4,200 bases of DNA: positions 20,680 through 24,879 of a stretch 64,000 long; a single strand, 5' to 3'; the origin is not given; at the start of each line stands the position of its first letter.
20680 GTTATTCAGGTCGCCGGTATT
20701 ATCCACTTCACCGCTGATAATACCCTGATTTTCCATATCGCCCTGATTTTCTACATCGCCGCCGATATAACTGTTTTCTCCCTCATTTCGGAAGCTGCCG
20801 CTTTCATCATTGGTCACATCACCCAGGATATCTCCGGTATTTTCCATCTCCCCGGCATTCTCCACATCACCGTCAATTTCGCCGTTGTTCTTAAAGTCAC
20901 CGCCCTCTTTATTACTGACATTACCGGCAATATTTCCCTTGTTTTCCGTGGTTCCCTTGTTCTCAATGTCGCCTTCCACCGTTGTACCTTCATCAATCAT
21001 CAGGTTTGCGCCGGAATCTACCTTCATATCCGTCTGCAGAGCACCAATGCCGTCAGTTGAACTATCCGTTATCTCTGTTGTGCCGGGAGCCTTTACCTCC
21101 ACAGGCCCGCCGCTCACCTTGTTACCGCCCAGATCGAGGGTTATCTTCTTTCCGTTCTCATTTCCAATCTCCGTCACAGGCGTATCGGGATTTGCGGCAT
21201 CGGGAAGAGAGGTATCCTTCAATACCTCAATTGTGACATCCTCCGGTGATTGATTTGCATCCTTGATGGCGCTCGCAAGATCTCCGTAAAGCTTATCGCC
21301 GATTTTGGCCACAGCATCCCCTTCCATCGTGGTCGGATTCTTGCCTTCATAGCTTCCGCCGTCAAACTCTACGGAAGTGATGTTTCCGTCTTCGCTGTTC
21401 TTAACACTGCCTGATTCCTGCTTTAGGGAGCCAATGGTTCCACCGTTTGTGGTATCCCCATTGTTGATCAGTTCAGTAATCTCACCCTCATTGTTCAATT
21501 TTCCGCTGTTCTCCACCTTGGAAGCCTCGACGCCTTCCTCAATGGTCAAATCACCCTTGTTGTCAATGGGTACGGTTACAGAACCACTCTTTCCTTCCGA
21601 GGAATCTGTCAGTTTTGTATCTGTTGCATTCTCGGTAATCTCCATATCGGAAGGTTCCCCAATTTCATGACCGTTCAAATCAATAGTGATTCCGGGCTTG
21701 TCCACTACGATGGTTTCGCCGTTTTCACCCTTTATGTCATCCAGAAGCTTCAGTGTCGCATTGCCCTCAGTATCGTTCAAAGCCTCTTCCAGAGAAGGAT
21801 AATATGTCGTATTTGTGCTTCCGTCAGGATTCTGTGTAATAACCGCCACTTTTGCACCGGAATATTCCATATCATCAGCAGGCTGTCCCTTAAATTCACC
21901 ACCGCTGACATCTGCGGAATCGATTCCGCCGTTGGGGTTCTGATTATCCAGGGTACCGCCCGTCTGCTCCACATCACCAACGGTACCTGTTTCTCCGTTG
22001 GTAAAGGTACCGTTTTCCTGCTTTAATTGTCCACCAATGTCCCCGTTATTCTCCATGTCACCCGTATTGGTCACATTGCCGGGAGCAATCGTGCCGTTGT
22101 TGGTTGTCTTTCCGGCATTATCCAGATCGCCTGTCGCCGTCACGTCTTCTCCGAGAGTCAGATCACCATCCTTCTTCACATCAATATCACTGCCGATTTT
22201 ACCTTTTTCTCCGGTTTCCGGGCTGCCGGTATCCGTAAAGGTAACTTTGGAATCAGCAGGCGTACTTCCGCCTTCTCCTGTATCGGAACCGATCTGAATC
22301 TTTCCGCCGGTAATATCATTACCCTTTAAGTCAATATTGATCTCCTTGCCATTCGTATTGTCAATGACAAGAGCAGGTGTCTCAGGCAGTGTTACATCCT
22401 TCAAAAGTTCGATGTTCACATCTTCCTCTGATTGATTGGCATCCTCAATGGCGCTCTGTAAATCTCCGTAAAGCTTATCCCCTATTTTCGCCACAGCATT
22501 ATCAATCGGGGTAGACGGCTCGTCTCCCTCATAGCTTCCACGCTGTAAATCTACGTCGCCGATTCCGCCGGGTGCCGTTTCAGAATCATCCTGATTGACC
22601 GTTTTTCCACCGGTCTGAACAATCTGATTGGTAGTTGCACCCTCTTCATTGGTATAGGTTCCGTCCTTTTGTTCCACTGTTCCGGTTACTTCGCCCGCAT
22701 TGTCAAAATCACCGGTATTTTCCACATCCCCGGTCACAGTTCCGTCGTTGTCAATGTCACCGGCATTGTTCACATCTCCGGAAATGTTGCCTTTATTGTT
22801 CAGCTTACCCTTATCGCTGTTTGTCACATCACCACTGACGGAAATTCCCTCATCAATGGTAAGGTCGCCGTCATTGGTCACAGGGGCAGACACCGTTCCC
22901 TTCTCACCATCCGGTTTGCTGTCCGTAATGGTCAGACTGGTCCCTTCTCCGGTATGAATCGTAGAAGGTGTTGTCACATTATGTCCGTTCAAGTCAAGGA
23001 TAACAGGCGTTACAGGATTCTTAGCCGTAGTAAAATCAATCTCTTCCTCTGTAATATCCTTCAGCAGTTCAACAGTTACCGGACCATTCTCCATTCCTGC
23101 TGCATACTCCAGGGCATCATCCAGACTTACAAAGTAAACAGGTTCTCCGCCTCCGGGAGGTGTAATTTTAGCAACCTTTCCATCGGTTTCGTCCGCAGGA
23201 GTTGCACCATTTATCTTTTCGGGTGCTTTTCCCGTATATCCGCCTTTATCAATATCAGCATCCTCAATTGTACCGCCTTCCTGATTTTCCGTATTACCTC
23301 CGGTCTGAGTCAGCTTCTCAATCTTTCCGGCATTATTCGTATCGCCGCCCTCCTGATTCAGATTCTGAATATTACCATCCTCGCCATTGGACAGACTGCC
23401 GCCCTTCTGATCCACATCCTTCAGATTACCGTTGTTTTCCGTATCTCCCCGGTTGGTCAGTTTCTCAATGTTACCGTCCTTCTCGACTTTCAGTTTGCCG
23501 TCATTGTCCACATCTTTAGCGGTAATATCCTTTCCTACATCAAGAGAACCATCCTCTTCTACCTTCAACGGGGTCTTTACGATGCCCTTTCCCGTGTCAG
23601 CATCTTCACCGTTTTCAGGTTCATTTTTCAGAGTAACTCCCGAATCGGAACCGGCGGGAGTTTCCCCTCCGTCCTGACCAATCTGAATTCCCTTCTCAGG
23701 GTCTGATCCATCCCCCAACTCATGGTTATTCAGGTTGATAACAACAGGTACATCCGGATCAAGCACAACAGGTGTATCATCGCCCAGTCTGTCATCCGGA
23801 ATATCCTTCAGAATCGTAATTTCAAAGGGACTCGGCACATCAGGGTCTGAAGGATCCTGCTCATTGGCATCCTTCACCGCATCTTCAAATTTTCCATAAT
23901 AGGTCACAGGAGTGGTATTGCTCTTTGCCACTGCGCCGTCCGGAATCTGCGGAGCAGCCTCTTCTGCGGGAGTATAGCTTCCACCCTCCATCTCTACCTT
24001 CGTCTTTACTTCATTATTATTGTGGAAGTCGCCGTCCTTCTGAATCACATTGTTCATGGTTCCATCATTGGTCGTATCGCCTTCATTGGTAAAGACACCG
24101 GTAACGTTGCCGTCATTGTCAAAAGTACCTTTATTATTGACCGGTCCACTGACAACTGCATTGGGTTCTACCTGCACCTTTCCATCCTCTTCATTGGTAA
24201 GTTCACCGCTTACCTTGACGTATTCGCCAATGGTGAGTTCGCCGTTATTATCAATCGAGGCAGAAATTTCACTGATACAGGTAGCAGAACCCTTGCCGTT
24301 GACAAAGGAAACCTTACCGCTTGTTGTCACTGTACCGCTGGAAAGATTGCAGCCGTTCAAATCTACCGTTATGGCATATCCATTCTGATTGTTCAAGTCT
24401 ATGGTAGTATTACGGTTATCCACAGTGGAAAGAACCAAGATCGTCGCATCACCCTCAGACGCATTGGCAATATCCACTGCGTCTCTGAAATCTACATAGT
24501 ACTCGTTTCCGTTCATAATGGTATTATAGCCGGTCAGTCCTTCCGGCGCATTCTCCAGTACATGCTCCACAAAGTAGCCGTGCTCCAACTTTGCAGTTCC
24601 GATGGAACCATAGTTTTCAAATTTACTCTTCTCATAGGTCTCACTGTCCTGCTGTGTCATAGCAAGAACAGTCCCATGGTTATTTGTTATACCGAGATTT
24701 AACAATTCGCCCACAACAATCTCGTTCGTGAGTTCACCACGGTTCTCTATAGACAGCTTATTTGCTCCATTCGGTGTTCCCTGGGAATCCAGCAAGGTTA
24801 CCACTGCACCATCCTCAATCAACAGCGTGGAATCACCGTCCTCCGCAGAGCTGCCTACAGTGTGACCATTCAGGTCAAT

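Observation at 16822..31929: A single 15.1-kb ORF encoding a 5,035-aa modular surface protein with no characterised counterpart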

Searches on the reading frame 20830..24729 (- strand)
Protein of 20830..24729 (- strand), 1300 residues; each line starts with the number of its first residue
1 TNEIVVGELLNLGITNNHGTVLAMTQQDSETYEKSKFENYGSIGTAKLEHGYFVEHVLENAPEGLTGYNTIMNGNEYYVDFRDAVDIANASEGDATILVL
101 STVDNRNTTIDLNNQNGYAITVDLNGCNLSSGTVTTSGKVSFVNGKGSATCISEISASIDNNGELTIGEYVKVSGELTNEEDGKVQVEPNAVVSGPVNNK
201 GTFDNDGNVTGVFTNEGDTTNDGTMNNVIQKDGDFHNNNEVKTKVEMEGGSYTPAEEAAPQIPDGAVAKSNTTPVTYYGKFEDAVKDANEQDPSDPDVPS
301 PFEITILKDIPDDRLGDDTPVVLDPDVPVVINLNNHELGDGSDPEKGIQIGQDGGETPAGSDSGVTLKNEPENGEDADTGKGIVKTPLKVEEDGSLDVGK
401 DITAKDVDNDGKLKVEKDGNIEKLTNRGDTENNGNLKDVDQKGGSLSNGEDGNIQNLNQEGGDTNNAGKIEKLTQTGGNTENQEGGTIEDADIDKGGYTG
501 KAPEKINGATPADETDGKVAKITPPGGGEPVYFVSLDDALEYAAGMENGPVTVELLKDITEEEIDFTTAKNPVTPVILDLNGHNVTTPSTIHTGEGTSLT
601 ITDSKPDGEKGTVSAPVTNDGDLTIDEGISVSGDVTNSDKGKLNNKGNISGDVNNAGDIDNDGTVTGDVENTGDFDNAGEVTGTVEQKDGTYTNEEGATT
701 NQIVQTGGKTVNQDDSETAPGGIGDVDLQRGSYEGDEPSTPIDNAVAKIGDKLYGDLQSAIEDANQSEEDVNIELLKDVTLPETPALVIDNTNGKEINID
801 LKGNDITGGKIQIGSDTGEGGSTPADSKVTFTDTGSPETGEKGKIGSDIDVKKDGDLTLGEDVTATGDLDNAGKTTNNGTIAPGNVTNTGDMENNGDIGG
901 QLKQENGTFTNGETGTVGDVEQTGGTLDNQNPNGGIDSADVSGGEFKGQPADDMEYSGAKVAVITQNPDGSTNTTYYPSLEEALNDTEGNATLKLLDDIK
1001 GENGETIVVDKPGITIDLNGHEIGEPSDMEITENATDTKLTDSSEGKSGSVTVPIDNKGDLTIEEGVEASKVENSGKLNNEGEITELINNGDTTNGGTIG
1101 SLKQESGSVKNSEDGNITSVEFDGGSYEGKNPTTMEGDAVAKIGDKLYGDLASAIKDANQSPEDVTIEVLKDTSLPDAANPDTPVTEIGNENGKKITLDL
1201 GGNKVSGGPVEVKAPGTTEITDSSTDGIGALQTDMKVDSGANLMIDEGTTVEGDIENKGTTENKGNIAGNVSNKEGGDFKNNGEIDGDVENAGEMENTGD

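Call 5: search_protein_families(library=pfam, proteins=[window:20830-24729:-], max_evalue=0.01)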
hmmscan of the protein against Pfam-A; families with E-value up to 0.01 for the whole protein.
window:20830-24729:- (1300 aa): 1 family
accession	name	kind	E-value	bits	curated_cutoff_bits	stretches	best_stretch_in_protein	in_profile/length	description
PF04519.19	Bactofilin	-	0.0002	22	27.9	2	621-689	17-84/98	Polymer-forming cytoskeletal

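Call 6: search_protein_families(library=ncbifam, proteins=[window:20830-24729:-], max_evalue=0.01)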
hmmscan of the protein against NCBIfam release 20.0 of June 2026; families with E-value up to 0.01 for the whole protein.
window:20830-24729:- (1300 aa): 0 families

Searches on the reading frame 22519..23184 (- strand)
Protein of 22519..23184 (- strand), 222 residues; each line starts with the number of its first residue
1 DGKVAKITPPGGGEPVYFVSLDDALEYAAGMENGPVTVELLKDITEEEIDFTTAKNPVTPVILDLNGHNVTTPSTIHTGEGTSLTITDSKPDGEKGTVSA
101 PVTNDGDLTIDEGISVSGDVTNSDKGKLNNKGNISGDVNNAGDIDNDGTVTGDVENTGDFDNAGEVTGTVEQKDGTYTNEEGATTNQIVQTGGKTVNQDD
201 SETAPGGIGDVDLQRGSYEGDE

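Call 35: predict_structure(alignment_id=A2)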
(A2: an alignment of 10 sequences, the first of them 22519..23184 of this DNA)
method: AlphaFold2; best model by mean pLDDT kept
length: 222 residues; sequences in the alignment: 10
mean_pLDDT: 91.3   pTM: 0.88
mean pLDDT of the five models: 91.3, 91.0, 90.6, 90.6, 89.4
residues with pLDDT >= 90: 167; 70-90: 41; 50-70: 14; < 50: 0
segments of 3 or more residues with pLDDT < 50: none
pLDDT, mean of each block of 10 residues (from residue 1): 88 90 90 89 83 66 96 90 94 90 97 97 98 98 98 98 97 97 95 91 78 94 67
secondary structure, 60 per line:
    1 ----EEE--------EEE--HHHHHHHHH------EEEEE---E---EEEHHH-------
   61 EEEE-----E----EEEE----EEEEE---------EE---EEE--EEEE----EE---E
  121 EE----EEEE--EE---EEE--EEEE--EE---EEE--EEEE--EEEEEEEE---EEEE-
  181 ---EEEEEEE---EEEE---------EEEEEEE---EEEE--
elements in order: E5-7 E16-18 H21-29 E36-40 E48-50 E61-64 E75-78 E83-87 E102-104 E107-110 E120-122 E127-130 E138-140 E143-146 E154-156 E159-162 E165-172 E176-179 E184-190 E194-197 E207-213 E217-220

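Call 38: fold_search(model_id=the predicted structure, library=pdb)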
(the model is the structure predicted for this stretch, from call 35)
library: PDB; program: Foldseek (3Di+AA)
matches with E <= 10: 79; with E <= 0.001: 0
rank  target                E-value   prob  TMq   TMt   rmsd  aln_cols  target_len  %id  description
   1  2zu0_A                6.9e-02  0.16  0.21  0.14  17.5       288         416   11  Crystal structure of SufC-SufD complex involved in the iron-sulfur cluster biosynthesis (released 2009-03-10)
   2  4i84_A                9.9e-02  0.60  0.36  0.29   9.7       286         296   12  The crystal structure of the Haemophilus influenzae HxuA secretion domain involved in the two-partner secretion pathwa (released 2013-11-13)
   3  5awg_F                1.3e-01  0.14  0.21  0.15  16.1       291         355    8  Crystal structure of Hg-bound SufB-SufC-SufD complex from Escherichia coli (released 2015-11-11)
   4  1vh4_B                2.4e-01  0.08  0.20  0.14  16.9       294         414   10  Crystal structure of a stabilizer of iron transporter (released 2003-12-30)
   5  5awf_B                3.1e-01  0.12  0.24  0.16  15.9       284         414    9  Crystal structure of SufB-SufC-SufD complex from Escherichia coli (released 2015-11-11)
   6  7muq_AM               3.8e-01  0.20  0.30  0.32  10.5       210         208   13  Reconstruction of the Legionella pneumophila Dot/Icm T4SS 3DVA Map 1 (released 2021-10-06)
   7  7koh_D                4.4e-01  0.13  0.25  0.14   9.7       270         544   15  Crystal structure of antigen 43 from Escherichia coli EDL933 (released 2022-03-09)
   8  9a7k_A                4.7e-01  0.12  0.25  0.14  13.9       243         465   10  Integrative model of SUFB-SUFD by crosslinking MS and deep learning (released 2024-09-18)
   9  4i84_B                4.9e-01  0.20  0.31  0.27   9.9       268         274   11  The crystal structure of the Haemophilus influenzae HxuA secretion domain involved in the two-partner secretion pathwa (released 2013-11-13)
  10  5nxk_A                4.9e-01  0.16  0.29  0.23  12.5       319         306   11  L. reuteri 53608 SRRP (released 2018-03-21)
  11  7koh_B                5.2e-01  0.14  0.26  0.15   9.7       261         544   13  Crystal structure of antigen 43 from Escherichia coli EDL933 (released 2022-03-09)
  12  2zu0_B                5.2e-01  0.07  0.20  0.13  16.1       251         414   10  Crystal structure of SufC-SufD complex involved in the iron-sulfur cluster biosynthesis (released 2009-03-10)
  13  4dn7_A                5.7e-01  0.09  0.21  0.14  13.4       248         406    9  CRYSTAL STRUCTURE OF putative ABC transporter, ATP-binding protein from Methanosarcina mazei Go1 (released 2012-02-22)
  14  5awf_E                6.1e-01  0.08  0.22  0.16  15.1       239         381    8  Crystal structure of SufB-SufC-SufD complex from Escherichia coli (released 2015-11-11)
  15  5g5n_C                8.3e-01  0.08  0.23  0.17  12.3       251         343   14  Structure of the snake adenovirus 1 hexon-interlacing LH3 protein, methylmercury chloride derivative (released 2017-06-07)
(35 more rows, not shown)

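Call 42: fold_search(model_id=the predicted structure, library=viral)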
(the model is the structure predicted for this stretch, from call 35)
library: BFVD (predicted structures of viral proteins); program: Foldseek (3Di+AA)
matches with E <= 10: 161; with E <= 0.001: 0
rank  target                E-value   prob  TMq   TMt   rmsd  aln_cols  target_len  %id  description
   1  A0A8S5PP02            2.4e-03  0.94  0.29  0.12  13.5       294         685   13  Uncharacterized protein [Myoviridae sp. ctwwN25]
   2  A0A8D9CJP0            2.0e-01  0.09  0.18  0.11  12.3       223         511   17  Caspase 9 inhibitor [Ectromelia virus]
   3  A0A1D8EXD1            2.2e-01  0.33  0.34  0.33   9.8       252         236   13  Uncharacterized protein [Campylobacter phage vB_CjeM_Los1]
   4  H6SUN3                3.0e-01  0.21  0.31  0.20  10.7       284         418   13  Uncharacterized protein [Campylobacter virus IBB35]
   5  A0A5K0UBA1            3.7e-01  0.60  0.33  0.37   8.4       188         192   17  Uncharacterized protein [Yasminevirus sp. GU-2018]
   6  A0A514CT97            4.3e-01  0.11  0.26  0.09  12.7       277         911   12  Uncharacterized protein [Achromobacter phage Motura]
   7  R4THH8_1              4.5e-01  0.10  0.22  0.07  12.0       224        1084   15  (no name in the UniProt tables at hand)
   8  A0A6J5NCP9            4.8e-01  0.09  0.24  0.09  13.6       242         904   15  Uncharacterized protein [uncultured Caudovirales phage]
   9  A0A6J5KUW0            5.0e-01  0.12  0.21  0.06  13.1       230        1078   19  Autotransporter beta-domain containing protein [uncultured Caudovirales phage]
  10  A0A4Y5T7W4            5.3e-01  0.16  0.29  0.26   9.4       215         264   12  Uncharacterized protein [Ranavirus ambystoma1]
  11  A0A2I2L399            6.2e-01  0.30  0.37  0.28   9.2       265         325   14  Uncharacterized protein [Orpheovirus IHUMI-LCC2]
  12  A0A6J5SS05            6.2e-01  0.09  0.23  0.10  12.6       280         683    8  Colicin E3-like ribonuclease domain containing protein [uncultured Caudovirales phage]
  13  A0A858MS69            8.5e-01  0.28  0.42  0.19   9.7       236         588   16  (no name in the UniProt tables at hand)
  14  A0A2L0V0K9            8.9e-01  0.11  0.26  0.06  12.0       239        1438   14  High-affnity carbon uptake protein Hat/HatR [Agrobacterium phage Atu_ph07]
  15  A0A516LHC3            9.9e-01  0.15  0.29  0.14  12.5       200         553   15  (no name in the UniProt tables at hand)
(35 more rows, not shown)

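Call 52: search_protein_families(library=pfam, proteins=[window:22519-23184:-], max_evalue=10)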
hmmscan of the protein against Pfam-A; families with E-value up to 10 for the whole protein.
window:22519-23184:- (222 aa): 1 family
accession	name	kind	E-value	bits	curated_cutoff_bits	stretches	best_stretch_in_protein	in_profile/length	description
PF04519.19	Bactofilin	-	0.00019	22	27.9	1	109-183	2-75/98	Polymer-forming cytoskeletal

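Call 59: search_solved_structures(query=A2, max_evalue=1)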
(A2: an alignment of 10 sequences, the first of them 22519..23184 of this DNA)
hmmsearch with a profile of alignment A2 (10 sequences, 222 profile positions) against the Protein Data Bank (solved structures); distinct sequences matched with E-value up to 1: 2.
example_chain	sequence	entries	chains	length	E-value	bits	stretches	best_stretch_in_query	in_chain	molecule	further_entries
5cw9_A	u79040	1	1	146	0.025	17.5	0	13-54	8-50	De novo designed ferredoxin-ferredoxin domain insertion protein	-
5ej3_A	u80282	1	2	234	0.38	13.6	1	83-198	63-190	Endo-1,4-beta-xylanase B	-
